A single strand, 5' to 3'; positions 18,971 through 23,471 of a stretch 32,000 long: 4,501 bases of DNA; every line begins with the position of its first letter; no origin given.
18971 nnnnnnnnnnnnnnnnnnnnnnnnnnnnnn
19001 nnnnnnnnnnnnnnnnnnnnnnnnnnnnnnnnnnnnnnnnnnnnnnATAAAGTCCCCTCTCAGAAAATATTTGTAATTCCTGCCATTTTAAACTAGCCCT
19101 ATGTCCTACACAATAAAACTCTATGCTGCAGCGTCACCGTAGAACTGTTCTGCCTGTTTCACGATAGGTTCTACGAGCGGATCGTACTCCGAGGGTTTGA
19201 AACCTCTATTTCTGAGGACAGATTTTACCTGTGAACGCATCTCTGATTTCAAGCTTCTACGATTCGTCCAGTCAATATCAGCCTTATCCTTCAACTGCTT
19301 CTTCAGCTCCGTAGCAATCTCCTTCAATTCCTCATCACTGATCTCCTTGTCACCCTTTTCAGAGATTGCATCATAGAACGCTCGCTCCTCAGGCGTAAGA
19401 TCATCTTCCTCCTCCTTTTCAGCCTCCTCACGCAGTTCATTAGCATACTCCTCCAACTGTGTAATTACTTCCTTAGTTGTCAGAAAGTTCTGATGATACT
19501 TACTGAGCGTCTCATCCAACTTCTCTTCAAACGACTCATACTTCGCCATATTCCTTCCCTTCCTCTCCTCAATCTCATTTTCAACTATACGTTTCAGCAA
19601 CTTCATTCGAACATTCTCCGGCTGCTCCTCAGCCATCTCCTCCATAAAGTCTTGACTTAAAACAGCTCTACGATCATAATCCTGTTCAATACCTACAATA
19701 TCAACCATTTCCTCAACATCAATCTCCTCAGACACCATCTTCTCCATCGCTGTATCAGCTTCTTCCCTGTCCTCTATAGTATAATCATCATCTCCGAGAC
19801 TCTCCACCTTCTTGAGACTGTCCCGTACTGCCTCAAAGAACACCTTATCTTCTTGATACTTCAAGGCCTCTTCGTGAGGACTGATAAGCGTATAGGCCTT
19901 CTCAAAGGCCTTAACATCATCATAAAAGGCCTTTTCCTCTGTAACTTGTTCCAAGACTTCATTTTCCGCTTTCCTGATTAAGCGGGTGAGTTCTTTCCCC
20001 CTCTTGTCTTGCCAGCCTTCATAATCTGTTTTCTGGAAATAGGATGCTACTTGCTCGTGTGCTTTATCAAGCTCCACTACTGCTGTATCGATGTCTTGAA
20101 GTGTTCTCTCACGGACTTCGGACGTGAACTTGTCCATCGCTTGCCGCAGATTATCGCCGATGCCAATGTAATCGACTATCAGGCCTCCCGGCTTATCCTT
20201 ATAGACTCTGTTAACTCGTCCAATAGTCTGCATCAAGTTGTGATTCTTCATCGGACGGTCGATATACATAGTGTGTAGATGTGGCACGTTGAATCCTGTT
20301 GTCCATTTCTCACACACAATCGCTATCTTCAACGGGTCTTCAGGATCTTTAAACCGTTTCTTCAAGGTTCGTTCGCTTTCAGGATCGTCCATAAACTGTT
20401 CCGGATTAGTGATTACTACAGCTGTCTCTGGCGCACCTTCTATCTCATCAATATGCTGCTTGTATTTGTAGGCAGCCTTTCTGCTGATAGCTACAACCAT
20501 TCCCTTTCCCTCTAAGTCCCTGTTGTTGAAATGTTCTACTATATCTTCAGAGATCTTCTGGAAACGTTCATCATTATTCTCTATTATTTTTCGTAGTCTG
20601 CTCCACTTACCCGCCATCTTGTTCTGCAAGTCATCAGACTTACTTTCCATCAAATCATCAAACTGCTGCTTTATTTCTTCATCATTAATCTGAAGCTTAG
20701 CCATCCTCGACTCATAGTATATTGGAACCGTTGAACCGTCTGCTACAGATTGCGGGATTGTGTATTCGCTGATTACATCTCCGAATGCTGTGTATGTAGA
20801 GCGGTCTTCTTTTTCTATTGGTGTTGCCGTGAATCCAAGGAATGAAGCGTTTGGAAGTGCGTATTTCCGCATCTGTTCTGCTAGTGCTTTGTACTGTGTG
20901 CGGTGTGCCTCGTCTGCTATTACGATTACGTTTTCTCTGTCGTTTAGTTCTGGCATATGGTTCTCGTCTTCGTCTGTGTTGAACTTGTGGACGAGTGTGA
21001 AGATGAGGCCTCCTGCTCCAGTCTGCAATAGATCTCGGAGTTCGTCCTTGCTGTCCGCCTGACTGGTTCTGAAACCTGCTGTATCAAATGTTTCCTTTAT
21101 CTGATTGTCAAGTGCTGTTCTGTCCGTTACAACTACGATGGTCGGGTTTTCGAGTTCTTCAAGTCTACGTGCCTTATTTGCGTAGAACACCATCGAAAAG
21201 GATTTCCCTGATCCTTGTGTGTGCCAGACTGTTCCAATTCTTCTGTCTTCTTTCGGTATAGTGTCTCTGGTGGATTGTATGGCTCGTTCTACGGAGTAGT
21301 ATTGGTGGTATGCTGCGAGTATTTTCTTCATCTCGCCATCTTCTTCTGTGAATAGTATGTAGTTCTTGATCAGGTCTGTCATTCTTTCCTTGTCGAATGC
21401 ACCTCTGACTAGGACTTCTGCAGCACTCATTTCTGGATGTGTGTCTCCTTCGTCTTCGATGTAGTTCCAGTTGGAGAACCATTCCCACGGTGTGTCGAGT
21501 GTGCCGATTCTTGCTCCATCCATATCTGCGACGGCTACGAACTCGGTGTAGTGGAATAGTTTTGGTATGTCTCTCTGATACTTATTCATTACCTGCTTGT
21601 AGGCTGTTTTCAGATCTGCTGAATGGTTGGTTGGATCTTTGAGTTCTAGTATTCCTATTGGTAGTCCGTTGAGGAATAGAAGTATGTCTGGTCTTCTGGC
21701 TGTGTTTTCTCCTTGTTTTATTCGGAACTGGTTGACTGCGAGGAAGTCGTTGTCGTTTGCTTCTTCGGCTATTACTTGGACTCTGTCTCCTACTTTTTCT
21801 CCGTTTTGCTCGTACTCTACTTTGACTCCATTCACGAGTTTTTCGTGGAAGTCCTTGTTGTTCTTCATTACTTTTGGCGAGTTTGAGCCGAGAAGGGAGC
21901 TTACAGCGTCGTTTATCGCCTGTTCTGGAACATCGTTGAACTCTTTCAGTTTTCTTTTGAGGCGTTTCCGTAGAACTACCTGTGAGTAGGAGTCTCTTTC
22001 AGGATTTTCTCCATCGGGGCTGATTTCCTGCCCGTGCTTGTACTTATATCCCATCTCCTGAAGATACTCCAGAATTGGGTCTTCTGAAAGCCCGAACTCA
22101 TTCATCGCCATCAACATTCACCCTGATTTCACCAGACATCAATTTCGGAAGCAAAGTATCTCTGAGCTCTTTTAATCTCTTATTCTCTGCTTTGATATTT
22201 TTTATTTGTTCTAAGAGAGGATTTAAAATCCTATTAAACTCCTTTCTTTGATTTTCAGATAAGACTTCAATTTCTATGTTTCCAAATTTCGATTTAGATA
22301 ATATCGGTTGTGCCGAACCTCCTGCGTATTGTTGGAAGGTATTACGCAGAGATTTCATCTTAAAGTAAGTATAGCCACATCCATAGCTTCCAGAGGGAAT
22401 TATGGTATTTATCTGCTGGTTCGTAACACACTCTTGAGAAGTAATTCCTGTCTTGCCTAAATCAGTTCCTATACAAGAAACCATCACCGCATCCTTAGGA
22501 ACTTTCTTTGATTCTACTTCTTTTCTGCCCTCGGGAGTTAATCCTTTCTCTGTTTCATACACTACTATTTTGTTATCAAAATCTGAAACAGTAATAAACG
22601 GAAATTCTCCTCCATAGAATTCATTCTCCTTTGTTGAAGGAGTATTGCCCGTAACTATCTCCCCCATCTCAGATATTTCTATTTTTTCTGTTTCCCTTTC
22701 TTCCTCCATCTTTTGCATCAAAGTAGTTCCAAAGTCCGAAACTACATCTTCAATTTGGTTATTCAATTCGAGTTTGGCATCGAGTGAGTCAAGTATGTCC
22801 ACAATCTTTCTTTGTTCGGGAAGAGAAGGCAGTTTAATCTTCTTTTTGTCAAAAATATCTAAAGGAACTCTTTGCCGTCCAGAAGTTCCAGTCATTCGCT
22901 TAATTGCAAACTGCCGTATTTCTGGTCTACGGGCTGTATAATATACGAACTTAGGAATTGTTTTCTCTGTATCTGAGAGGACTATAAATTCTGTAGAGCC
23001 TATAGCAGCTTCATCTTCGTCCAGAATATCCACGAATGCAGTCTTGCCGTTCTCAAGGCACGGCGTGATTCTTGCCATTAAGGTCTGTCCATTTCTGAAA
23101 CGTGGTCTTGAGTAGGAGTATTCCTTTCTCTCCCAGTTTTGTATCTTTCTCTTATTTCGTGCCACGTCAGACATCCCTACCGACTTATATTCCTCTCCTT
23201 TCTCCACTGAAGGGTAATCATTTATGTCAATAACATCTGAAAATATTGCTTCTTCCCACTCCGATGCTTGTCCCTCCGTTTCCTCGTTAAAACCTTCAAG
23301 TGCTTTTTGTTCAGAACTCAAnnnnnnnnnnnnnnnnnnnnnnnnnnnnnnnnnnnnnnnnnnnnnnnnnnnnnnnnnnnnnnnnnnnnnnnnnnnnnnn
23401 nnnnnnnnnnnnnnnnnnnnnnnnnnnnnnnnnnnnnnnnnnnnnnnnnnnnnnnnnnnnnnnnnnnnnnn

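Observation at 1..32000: Extreme over-representation of the palindrome AGGCCT, with a mosaic distribution that marks foreign segments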

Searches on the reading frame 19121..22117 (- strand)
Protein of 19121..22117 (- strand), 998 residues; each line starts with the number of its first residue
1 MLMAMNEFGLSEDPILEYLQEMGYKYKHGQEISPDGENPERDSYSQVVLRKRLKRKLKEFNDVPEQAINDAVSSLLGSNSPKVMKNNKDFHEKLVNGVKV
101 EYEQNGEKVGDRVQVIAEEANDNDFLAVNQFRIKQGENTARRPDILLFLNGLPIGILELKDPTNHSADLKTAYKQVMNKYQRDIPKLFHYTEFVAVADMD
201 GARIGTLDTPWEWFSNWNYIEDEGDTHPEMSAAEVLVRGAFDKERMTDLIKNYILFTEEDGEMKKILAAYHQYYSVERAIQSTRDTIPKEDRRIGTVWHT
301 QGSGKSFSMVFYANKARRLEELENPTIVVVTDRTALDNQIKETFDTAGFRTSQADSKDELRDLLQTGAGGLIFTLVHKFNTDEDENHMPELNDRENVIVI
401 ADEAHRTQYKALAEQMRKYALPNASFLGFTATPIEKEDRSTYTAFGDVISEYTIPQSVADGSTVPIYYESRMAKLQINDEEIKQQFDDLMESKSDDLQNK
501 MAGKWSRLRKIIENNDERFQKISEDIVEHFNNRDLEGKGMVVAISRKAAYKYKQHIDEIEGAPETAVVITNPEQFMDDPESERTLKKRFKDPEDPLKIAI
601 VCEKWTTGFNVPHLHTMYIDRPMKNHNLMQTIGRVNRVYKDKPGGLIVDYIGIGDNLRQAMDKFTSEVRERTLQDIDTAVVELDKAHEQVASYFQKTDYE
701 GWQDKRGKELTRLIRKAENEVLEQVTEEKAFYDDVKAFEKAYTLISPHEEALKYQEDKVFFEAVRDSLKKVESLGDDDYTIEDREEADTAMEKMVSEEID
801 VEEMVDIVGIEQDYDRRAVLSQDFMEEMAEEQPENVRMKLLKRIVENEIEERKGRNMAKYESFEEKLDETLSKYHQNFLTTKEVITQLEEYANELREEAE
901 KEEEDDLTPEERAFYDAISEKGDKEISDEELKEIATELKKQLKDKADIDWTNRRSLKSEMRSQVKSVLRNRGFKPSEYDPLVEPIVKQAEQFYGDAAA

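Call 7: search_protein_families(library=pfam, proteins=[window:19121-22117:-])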
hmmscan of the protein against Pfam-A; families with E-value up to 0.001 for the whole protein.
window:19121-22117:- (998 aa): 6 families
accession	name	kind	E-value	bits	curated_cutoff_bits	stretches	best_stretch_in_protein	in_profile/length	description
PF18766.7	SWI2_SNF2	-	5.3e-78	262.1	26.7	1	271-496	1-218/221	SWI2/SNF2 ATPase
PF11867.13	T1RH-like_C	-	9.2e-73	245.9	26.8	1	669-993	4-327/329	Type I restriction enzyme HindI endonuclease subunit-like, C-terminal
PF04313.20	HSDR_N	-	1.7e-41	142.7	25.1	1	5-212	2-197/198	Type I restriction enzyme R protein N terminus (HSDR_N)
PF04851.21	ResIII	-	6.3e-19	68.9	22.5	1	277-434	9-163/164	Type III restriction enzyme, res subunit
PF22679.2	T1R_D3-like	-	6.9e-17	62.7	27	1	550-650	60-156/158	Type I restriction enzyme subunit R domain 3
PF00270.35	DEAD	-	3.9e-08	33.6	26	1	300-436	22-163/167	DEAD/DEAH box helicase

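Call 39: search_protein_families(library=padloc, proteins=[window:19121-22117:-])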
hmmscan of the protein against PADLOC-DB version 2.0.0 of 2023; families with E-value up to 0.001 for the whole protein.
window:19121-22117:- (998 aa): 8 families
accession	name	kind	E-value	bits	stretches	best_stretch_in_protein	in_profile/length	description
PDLC03040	REase_I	-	2.7e-223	741.9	1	3-992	3-1021/1029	Type I restriction enzyme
PDLC03044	REase_I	-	5.3e-72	241.2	2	63-568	58-564/1034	Type I restriction enzyme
PDLC03041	REase_I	-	5.6e-70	234.5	3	235-573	282-626/1099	Type I restriction enzyme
PDLC03048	REase_I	-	6.8e-42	141.6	2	45-530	30-505/976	Type I restriction enzyme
PDLC03046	REase_I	-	3.3e-19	66.4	2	587-697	665-777/1025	Type I restriction enzyme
PDLC03045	REase_I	-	8.4e-14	48.5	2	293-464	285-464/995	Type I restriction enzyme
PDLC04934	PDC-S15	-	9.7e-09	32.7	1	891-991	309-410/416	-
PDLC04927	PDC-S15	-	2e-06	24.9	1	870-992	294-412/422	-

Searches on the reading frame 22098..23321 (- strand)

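Call 7: search_protein_families(library=pfam, proteins=[window:22098-23321:-])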
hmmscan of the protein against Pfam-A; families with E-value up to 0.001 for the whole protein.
window:22098-23321:- (407 aa): 1 family
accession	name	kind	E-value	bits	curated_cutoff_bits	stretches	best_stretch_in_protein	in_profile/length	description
PF01420.25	Methylase_S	-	6.3e-31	108.3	22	2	210-384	3-167/168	Type I restriction modification DNA specificity domain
